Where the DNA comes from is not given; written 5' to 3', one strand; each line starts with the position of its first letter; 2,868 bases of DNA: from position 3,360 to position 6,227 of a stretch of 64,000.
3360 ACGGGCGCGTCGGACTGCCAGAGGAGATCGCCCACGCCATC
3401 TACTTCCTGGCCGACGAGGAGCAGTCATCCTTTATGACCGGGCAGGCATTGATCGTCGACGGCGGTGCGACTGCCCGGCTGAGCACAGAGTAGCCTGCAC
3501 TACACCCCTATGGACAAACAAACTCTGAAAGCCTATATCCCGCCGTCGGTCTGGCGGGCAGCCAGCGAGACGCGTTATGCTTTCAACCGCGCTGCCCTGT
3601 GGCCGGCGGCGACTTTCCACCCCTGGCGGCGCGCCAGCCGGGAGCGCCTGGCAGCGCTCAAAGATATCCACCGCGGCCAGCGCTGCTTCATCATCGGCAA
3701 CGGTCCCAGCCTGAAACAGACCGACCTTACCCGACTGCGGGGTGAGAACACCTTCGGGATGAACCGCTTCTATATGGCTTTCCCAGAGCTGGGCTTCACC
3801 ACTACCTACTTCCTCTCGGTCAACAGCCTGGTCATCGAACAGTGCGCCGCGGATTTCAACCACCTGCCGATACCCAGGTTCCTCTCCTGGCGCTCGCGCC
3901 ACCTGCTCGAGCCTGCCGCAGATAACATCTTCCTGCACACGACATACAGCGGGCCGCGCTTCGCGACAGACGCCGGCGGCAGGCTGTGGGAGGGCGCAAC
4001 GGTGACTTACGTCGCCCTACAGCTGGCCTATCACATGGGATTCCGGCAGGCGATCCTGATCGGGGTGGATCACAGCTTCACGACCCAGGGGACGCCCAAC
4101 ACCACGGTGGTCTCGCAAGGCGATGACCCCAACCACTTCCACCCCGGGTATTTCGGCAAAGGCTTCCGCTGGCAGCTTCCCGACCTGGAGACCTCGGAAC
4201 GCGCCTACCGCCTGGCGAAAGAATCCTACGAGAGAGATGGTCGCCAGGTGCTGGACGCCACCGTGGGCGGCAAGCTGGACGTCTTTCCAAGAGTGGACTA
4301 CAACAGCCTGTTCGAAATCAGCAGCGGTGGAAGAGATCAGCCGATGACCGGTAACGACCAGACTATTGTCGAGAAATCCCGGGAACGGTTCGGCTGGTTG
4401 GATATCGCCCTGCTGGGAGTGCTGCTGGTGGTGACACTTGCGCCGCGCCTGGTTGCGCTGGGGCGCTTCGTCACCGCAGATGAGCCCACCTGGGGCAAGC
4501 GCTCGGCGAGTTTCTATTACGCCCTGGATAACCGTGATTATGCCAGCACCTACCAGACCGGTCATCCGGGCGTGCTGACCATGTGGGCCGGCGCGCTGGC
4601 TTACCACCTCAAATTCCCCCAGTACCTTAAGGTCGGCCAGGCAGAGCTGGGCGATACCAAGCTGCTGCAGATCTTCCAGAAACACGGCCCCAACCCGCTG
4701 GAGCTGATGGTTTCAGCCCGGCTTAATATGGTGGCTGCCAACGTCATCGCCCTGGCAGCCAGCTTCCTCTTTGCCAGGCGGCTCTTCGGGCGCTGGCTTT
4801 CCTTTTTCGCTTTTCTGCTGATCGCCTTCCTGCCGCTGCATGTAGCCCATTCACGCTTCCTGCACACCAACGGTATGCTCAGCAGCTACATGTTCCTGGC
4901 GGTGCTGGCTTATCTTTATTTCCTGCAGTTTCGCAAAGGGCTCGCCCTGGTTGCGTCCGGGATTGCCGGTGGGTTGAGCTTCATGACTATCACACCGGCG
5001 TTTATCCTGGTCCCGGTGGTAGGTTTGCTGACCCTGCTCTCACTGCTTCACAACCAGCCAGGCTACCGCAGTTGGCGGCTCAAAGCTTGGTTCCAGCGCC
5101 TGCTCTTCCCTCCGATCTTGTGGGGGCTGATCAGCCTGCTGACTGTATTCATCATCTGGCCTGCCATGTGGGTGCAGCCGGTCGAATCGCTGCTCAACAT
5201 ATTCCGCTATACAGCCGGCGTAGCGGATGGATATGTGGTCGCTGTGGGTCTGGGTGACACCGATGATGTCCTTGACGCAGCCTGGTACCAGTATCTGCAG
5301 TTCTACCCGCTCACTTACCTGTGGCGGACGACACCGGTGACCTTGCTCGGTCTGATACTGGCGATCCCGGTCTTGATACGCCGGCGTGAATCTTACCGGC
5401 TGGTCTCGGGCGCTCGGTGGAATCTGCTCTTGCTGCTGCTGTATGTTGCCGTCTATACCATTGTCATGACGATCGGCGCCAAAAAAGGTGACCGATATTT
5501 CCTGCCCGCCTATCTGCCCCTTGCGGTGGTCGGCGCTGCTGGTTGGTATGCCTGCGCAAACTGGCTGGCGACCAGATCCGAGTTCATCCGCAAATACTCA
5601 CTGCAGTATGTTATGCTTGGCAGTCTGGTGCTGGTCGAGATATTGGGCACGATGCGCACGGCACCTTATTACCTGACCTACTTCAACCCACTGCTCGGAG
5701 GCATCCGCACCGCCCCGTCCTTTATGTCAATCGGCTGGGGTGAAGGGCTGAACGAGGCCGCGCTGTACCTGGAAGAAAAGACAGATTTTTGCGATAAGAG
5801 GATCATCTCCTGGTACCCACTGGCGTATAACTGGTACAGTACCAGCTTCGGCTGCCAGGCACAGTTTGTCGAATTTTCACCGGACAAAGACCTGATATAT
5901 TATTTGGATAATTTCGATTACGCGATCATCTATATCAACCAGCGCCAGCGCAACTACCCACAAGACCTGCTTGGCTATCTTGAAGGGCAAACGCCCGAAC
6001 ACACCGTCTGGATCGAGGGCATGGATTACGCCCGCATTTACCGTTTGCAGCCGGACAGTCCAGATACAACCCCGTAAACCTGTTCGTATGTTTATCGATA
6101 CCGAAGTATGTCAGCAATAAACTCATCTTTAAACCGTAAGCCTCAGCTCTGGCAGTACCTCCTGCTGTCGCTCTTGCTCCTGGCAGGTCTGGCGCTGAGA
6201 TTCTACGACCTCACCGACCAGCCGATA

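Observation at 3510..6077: Fusion of a cytoplasmic sialyltransferase-like (GT42/DUF115) domain to a GT-C membrane glycosyltransferase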

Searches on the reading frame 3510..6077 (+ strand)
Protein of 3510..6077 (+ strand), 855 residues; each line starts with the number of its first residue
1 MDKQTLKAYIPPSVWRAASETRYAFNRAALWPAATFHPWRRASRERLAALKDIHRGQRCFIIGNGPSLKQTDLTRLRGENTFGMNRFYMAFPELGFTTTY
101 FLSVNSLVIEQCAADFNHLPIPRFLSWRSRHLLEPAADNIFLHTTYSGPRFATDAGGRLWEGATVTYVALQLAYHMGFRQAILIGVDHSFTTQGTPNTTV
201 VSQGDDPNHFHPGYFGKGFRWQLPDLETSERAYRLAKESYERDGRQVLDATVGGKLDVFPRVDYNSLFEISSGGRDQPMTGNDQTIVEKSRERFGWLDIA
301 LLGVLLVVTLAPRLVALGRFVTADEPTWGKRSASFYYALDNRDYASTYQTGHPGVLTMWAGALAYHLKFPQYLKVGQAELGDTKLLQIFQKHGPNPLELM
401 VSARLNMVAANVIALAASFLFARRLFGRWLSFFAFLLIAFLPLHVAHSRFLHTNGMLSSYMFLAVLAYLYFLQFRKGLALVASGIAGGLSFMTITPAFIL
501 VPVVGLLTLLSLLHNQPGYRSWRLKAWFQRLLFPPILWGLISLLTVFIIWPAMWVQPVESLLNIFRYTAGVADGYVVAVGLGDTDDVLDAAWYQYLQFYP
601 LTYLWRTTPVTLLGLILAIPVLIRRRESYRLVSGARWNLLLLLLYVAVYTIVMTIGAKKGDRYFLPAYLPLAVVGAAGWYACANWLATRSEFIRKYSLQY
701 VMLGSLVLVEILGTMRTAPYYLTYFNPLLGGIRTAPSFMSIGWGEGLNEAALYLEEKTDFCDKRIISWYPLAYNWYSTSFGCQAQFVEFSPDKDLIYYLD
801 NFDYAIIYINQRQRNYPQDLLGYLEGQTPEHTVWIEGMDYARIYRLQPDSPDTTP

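Call 3: search_protein_families(library=pfam, proteins=[window:3510-6077:+], max_evalue=1)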
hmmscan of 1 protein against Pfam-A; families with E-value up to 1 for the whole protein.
window:3510-6077:+ (855 aa): 2 families
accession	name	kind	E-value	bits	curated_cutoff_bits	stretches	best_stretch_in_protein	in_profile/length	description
PF01973.23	MptE-like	-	4.2e-09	36.8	34.6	1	49-192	17-170/171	6-hydroxymethylpterin diphosphokinase MptE-like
PF13231.12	PMT_2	-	1.6e-06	28.8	26.1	1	401-511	22-128/160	Dolichyl-phosphate-mannose-protein mannosyltransferase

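Call 4: search_protein_families(library=ncbifam, proteins=[window:3510-6077:+], max_evalue=1)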
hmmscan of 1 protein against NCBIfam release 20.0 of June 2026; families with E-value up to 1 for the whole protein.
window:3510-6077:+ (855 aa): 2 families
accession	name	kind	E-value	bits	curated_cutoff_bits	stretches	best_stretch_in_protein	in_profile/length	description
NF050051.1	FlagModPseD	domain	0.14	10.7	670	1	157-198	341-382/640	flagellin modification protein PseD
TIGR03663.1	TIGR03663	subfamily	0.45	9.5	126.25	1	402-724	72-373/435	flippase activity-associated protein Agl23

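Call 7: find_homologous_proteins(query=window:3510-6074:+, max_evalue=0.001)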
Query window:3510-6074:+ (855 aa): 304 proteins with E <= 0.001 among 8000 candidates; the best 120 are listed.
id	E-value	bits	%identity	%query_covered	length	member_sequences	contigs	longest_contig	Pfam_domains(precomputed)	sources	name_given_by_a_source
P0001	0.0e+0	1081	81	67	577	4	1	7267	-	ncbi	-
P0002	0.0e+0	1077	82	67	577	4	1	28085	PF13231.13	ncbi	-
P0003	0.0e+0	1032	80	66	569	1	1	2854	PF02366.25,PF13231.13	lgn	-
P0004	6.8e-291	986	73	67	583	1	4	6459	PF13231.13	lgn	-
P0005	2.7e-245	835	63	67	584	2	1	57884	PF02366.25,PF13231.13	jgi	jgi:hypothetical protein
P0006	1.8e-243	829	63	67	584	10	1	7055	PF02366.25,PF13231.13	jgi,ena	-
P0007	2.2e-240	818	62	67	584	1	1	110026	PF02366.25,PF13231.13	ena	-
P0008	1.1e-238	813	63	67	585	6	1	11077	PF02366.25,PF13231.13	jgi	jgi:hypothetical protein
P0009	1.4e-238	812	63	67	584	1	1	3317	PF02366.25,PF13231.13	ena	-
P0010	7.7e-234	797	63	65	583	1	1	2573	PF02366.25,PF13231.13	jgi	jgi:Dolichyl-phosphate-mannose-protein mannosyltransferase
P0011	1.5e-232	793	62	66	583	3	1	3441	PF02366.25,PF13231.13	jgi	jgi:4-amino-4-deoxy-L-arabinose transferase-like glycosyltransferase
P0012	2.3e-225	769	58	67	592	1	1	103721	PF02366.25,PF13231.13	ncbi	-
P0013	5.6e-222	758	62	65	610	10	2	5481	PF13231.13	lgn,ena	-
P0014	2.5e-218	746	58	67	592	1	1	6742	PF02366.25,PF13231.13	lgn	-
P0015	7.8e-217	741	60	66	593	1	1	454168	PF02366.25,PF13231.13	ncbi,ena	-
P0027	8.1e-176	605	51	66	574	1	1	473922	PF02366.25,PF13231.13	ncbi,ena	-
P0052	6.8e-158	546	49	63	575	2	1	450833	PF13231.13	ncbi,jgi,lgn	-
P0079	5.7e-139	483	45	63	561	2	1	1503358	-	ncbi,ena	-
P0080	1.1e-135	472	50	29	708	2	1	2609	PF14559.13,PF01973.24,PF13431.13,PF27901.1,PF13432.13,PF13428.13,PF07719.24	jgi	jgi:hypothetical protein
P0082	2.8e-126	441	52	27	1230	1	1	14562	PF01973.24,PF10111.15,PF13641.13,PF27901.1,PF00535.33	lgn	-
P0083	7.1e-126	440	44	33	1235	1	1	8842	PF13632.13,PF01973.24,PF10111.15,PF13641.13,PF27901.1,PF00535.33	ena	-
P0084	2.0e-122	428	52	27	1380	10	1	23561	PF14559.13,PF01973.24,PF10111.15,PF13641.13,PF27901.1,PF13424.13,PF13428.13,PF00535.33,PF07719.24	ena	-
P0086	1.3e-119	419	51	27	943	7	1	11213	PF01973.24,PF13641.13,PF27901.1,PF00535.33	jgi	jgi:uncharacterized Rossmann fold enzyme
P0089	1.7e-110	389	53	27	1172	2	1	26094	PF01973.24,PF10111.15,PF13641.13,PF27901.1,PF00535.33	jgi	-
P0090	3.4e-106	374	49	28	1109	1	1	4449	PF01973.24,PF27901.1,PF13692.13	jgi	jgi:glycosyltransferase involved in cell wall biosynthesis/uncharacterized Rossmann fold enzyme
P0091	3.3e-105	371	44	27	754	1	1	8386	PF01973.24,PF13431.13,PF13414.13,PF27901.1,PF13428.13,PF14559.13,PF05050.20,PF00515.35,PF13424.13,PF21033.5,PF13432.13,PF13181.13,PF07719.24,PF13174.13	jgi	jgi:FkbM family methyltransferase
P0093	2.1e-100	355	48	27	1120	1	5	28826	PF01973.24,PF13431.13,PF13414.13,PF27901.1,PF13176.13,PF13428.13,PF13692.13,PF13374.13,PF14559.13,PF00534.27,PF00515.35,PF13424.13,PF13432.13,PF13181.13,PF07719.24,PF13174.13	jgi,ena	jgi:tetratricopeptide (TPR) repeat protein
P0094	1.1e-99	353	54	27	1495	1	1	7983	PF13847.13,PF13489.13,PF01973.24,PF10111.15,PF13641.13,PF13649.13,PF27901.1,PF00535.33,PF08241.19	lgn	-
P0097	1.4e-94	336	54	29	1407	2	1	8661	PF13632.13,PF01973.24,PF10111.15,PF13506.14,PF13641.13,PF05050.20,PF27901.1,PF00535.33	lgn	-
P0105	1.7e-91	326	54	26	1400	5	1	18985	PF13632.13,PF01973.24,PF10111.15,PF13641.13,PF05050.20,PF27901.1,PF00535.33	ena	-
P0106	2.9e-91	325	55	28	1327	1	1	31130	PF01973.24,PF10111.15,PF13641.13,PF00515.35,PF13432.13,PF00535.33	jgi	-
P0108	3.5e-89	318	46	27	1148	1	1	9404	PF13489.13,PF01973.24,PF02353.27,PF13649.13,PF05050.20,PF27901.1,PF08241.19,PF08242.19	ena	-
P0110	1.3e-87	313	45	28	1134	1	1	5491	PF14559.13,PF13489.13,PF01973.24,PF02353.27,PF13649.13,PF00515.35,PF13181.13,PF08241.19,PF07719.24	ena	-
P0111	3.4e-87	312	47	27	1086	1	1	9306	PF01973.24,PF05050.20,PF27901.1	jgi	jgi:FkbM family methyltransferase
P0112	5.6e-84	301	58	27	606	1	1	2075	PF01973.24,PF00534.27,PF13692.13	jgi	jgi:glycosyltransferase involved in cell wall biosynthesis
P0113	1.6e-83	300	57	28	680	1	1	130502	PF01973.24,PF00534.27,PF13692.13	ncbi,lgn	-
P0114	1.8e-83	299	54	26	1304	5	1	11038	PF14559.13,PF01973.24,PF10111.15,PF13641.13,PF13432.13,PF13428.13,PF00535.33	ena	-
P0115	4.0e-82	295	58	27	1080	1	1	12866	PF01973.24,PF00534.27,PF13579.13,PF13524.13,PF13439.13,PF20706.4,PF13692.13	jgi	jgi:glycosyltransferase involved in cell wall biosynthesis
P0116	4.7e-82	295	59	27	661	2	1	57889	PF01973.24,PF00534.27,PF13579.13,PF13524.13,PF13439.13,PF13692.13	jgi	-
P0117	1.1e-81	293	56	28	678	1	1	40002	PF01973.24,PF00534.27,PF13579.13,PF13692.13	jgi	jgi:glycosyltransferase involved in cell wall biosynthesis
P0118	2.7e-78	282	39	29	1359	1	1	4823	PF01973.24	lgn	-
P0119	6.4e-77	278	52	29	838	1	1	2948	PF01973.24,PF10111.15,PF13641.13,PF27901.1,PF00535.33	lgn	-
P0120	2.4e-76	276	55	28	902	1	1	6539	PF13847.13,PF13489.13,PF01973.24,PF10111.15,PF13649.13,PF00535.33,PF08241.19,PF08242.19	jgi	jgi:ubiquinone/menaquinone biosynthesis C-methylase UbiE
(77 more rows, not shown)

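Call 10: find_encoding_contigs(protein=P0002, flank=8000, max_places=4)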
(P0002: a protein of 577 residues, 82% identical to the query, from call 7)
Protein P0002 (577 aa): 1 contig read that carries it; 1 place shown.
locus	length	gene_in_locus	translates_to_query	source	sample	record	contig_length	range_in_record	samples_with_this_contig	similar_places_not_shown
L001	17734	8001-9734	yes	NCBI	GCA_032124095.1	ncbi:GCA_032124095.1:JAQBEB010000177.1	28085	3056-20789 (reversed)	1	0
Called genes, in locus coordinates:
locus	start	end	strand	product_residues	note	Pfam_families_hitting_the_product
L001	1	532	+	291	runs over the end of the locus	PF02522:Antibiotic_NAT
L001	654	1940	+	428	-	PF16254:DUF4910, PF09940:DUF2172, PF04389:Peptidase_M28, PF16221:HTH_47 (weak)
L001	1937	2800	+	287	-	PF00685:Sulfotransfer_1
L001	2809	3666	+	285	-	PF00685:Sulfotransfer_1 (faint), PF13469:Sulfotransfer_3 (faint)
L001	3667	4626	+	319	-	PF00535:Glycos_transf_2, PF13641:Glyco_tranf_2_3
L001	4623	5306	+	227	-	PF02348:CTP_transf_3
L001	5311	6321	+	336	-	PF00389:2-Hacid_dh, PF02826:2-Hacid_dh_C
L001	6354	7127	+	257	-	PF00106:adh_short, PF01370:Epimerase, PF13561:adh_short_C2, PF08659:KR (weak), PF23441:SDR (weak)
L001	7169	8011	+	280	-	PF01973:MptE-like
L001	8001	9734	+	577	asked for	PF13231:PMT_2 (weak)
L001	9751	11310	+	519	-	PF02366:PMT (weak), PF13231:PMT_2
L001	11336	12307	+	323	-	PF00535:Glycos_transf_2, PF10111:Glyco_tranf_2_2, PF13641:Glyco_tranf_2_3 (weak)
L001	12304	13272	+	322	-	PF13469:Sulfotransfer_3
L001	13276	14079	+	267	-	PF00535:Glycos_transf_2, PF10111:Glyco_tranf_2_2, PF13641:Glyco_tranf_2_3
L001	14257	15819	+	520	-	-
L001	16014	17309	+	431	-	PF00534:Glycos_transf_1 (weak), PF13692:Glyco_trans_1_4 (weak)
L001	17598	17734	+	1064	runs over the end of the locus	?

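Call 11: find_encoding_contigs(protein=P0001, flank=8000, max_places=4)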
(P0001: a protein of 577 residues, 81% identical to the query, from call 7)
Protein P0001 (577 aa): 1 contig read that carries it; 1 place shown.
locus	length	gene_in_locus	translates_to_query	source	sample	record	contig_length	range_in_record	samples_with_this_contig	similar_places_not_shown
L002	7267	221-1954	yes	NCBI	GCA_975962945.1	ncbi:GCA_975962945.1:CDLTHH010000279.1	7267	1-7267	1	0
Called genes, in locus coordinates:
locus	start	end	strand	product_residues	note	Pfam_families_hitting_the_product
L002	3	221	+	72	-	?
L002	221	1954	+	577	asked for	-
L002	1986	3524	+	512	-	PF02366:PMT, PF13231:PMT_2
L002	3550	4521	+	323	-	PF00535:Glycos_transf_2, PF10111:Glyco_tranf_2_2, PF13641:Glyco_tranf_2_3 (weak)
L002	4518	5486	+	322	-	PF13469:Sulfotransfer_3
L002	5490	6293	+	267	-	PF00535:Glycos_transf_2, PF10111:Glyco_tranf_2_2, PF13641:Glyco_tranf_2_3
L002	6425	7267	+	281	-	?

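Call 14: find_encoding_contigs(protein=P0004, flank=6000, max_places=4)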
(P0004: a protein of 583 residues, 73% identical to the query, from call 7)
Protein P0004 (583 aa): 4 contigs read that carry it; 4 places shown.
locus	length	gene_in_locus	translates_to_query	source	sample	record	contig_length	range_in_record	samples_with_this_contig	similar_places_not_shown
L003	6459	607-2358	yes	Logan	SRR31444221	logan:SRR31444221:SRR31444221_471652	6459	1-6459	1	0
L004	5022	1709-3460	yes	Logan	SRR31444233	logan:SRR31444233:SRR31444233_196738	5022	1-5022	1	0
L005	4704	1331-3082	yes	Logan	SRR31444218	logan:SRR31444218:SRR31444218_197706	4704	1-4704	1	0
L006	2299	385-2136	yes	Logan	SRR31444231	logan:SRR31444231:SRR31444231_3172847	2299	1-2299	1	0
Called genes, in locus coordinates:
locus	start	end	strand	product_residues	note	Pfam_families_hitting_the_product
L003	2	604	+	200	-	?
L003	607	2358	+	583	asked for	PF13231:PMT_2 (weak)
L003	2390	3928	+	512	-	PF02366:PMT, PF13231:PMT_2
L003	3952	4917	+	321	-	PF00535:Glycos_transf_2, PF10111:Glyco_tranf_2_2 (weak), PF13641:Glyco_tranf_2_3 (weak)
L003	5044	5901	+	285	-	-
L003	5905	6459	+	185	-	?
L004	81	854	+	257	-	PF00106:adh_short, PF08659:KR (faint), PF01370:Epimerase (weak), PF13561:adh_short_C2, PF23441:SDR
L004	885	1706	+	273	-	PF01973:MptE-like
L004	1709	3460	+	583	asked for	PF13231:PMT_2 (weak)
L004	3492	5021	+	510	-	?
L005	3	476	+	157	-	?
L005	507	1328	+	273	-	PF01973:MptE-like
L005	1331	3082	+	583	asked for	PF13231:PMT_2 (weak)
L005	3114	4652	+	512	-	PF02366:PMT, PF13231:PMT_2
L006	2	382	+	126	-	?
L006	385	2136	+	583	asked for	PF13231:PMT_2 (weak)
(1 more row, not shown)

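Call 15: find_encoding_contigs(protein=P0005, flank=8000, max_places=3)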
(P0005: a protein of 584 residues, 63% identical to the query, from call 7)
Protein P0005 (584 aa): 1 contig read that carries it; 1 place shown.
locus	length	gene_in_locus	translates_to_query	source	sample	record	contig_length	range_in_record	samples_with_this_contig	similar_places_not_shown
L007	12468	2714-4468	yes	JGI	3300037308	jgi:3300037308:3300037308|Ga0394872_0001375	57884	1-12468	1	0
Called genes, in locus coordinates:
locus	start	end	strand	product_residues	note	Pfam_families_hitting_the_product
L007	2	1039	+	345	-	PF00389:2-Hacid_dh, PF02826:2-Hacid_dh_C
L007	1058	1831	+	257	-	PF00106:adh_short, PF08659:KR (faint), PF01370:Epimerase (weak), PF13561:adh_short_C2, PF23441:SDR (weak)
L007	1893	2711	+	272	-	PF01973:MptE-like (weak)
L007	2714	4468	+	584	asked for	PF02366:PMT (weak), PF13231:PMT_2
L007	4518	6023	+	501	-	PF02366:PMT, PF13231:PMT_2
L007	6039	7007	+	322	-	PF00535:Glycos_transf_2, PF10111:Glyco_tranf_2_2 (weak)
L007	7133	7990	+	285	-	-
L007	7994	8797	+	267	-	PF00535:Glycos_transf_2, PF10111:Glyco_tranf_2_2 (weak), PF13641:Glyco_tranf_2_3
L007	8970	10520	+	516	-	-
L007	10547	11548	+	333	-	PF04616:Glyco_hydro_43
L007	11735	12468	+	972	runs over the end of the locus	PF17389:Bac_rhamnosid6H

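Call 59: search_protein_representatives(protein=window:3510-6074:+)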
Query: 855 residues. Proteins with E-value up to 0.001 (for the whole library): 9756; up to 1e-10: 5969; up to 1e-30: 1873. The best 150 are listed.
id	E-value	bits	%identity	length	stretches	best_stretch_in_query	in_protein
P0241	9.8e-164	563.2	48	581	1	293-847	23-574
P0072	3.1e-150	518.5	46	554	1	301-848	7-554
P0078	3.0e-140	485.5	45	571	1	295-847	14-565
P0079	1.8e-139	482.9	45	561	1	300-847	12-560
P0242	2.4e-130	452.7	48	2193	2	34-278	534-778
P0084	6.3e-123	428.2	47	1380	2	42-272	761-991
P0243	7.2e-123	428.0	49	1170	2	41-271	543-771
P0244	3.9e-113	395.8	52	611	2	49-291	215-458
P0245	4.1e-112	392.4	43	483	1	339-819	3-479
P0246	1.2e-111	390.8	41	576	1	294-846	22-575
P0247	1.3e-110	387.4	40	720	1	299-851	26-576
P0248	5.9e-110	385.2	48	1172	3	43-270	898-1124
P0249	8.1e-109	381.5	41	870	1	299-850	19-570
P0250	9.8e-107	374.6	46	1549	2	33-269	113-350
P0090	1.1e-106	374.4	42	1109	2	34-271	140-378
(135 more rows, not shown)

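Call 61: find_encoding_contigs(protein=P0027, flank=7000, max_places=2)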
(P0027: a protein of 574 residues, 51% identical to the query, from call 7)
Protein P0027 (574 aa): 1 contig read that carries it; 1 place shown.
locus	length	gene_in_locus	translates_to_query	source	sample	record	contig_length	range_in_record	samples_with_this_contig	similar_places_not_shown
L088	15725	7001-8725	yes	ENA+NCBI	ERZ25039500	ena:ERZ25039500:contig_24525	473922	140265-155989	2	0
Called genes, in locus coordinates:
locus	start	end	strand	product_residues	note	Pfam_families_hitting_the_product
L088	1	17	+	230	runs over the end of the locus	PF00072:Response_reg, PF00486:Trans_reg_C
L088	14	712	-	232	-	PF13091:PLDc_2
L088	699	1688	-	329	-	PF13091:PLDc_2 (faint)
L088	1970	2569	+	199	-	-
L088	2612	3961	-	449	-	PF00664:ABC_membrane, PF00005:ABC_tran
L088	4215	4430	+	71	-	-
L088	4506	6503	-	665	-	PF00664:ABC_membrane, PF00005:ABC_tran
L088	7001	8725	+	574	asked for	PF02366:PMT, PF13231:PMT_2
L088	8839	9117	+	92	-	-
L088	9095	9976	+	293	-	PF00069:Pkinase, PF07714:PK_Tyr_Ser-Thr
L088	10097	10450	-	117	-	-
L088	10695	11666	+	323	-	PF03976:PPK2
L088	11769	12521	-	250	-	PF02585:PIG-L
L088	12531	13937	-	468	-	-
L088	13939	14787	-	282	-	PF00528:BPD_transp_1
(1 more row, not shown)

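Call 62: find_encoding_contigs(protein=P0052, flank=7000, max_places=2)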
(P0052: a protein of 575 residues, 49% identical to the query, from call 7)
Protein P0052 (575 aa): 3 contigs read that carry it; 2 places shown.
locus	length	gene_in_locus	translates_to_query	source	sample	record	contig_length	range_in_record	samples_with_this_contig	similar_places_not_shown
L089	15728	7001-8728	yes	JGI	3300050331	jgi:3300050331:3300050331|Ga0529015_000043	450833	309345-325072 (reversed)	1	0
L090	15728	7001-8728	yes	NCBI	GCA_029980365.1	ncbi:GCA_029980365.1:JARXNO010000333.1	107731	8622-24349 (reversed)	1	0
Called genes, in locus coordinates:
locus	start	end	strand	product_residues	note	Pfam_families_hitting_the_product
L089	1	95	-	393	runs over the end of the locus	PF04055:Radical_SAM (weak), PF12836:HHH_3 (faint)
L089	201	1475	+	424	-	PF14690:Zn_ribbon_ISL3, PF01610:DDE_Tnp_ISL3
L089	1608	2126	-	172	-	PF07452:CHRD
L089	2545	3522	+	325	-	PF02899:Phage_int_SAM_1 (weak), PF00589:Phage_integrase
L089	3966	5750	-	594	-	PF07973:tRNA_SAD, PF00587:tRNA-synt_2b, PF03129:HGTP_anticodon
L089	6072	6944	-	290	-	PF01988:VIT1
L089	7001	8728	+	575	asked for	PF13231:PMT_2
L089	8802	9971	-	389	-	-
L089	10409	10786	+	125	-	PF07736:CM_1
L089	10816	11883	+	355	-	PF18152:DAHP_snth_FXD, PF00793:DAHP_synth_1, PF03102:NeuB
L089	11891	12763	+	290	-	PF02153:PDH_N, PF20463:PDH_C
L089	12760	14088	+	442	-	PF00275:EPSP_synthase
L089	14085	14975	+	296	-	PF08501:Shikimate_dh_N, PF18317:SDH_C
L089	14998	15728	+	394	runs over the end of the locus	PF00155:Aminotran_1_2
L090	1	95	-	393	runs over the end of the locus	PF04055:Radical_SAM (weak), PF12836:HHH_3 (faint)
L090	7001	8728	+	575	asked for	PF13231:PMT_2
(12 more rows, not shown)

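Call 63: find_encoding_contigs(protein=P0079, flank=7000, max_places=2)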
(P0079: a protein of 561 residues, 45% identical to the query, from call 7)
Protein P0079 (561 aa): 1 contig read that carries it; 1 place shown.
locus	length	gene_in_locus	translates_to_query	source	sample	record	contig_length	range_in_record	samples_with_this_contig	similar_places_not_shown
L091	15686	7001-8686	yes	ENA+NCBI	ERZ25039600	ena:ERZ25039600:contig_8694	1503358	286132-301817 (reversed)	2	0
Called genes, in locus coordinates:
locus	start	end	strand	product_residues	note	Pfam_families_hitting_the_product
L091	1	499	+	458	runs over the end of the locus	PF00919:UPF0004, PF04055:Radical_SAM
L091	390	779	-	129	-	-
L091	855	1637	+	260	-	PF22435:MRM3-like_sub_bind, PF00588:SpoU_methylase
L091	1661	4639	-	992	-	PF00005:ABC_tran (faint), PF02463:SMC_N (faint), PF13175:AAA_15 (faint), PF13191:AAA_16 (faint), PF13304:AAA_21 (faint), PF13476:AAA_23 (faint), PF17760:UvrA_inter, PF17755:UvrA_DNA-bind, +3 more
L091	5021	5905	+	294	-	PF08239:SH3_3 (weak)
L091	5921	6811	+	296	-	-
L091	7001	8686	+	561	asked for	-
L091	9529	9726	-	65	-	-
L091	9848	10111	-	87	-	PF08013:GatZ_KbaZ-like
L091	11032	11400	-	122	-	PF00294:PfkB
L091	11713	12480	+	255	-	PF00392:GntR (weak), PF01022:HTH_5 (weak), PF08220:HTH_DeoR, PF08279:HTH_11, PF21715:CggR_N (faint), PF25213:HVO_A0261_N (weak), PF00455:DeoRC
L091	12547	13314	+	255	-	PF00005:ABC_tran, PF13304:AAA_21 (weak)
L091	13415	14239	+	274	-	PF00528:BPD_transp_1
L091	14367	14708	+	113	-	-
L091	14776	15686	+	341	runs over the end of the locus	PF09084:NMT1 (weak)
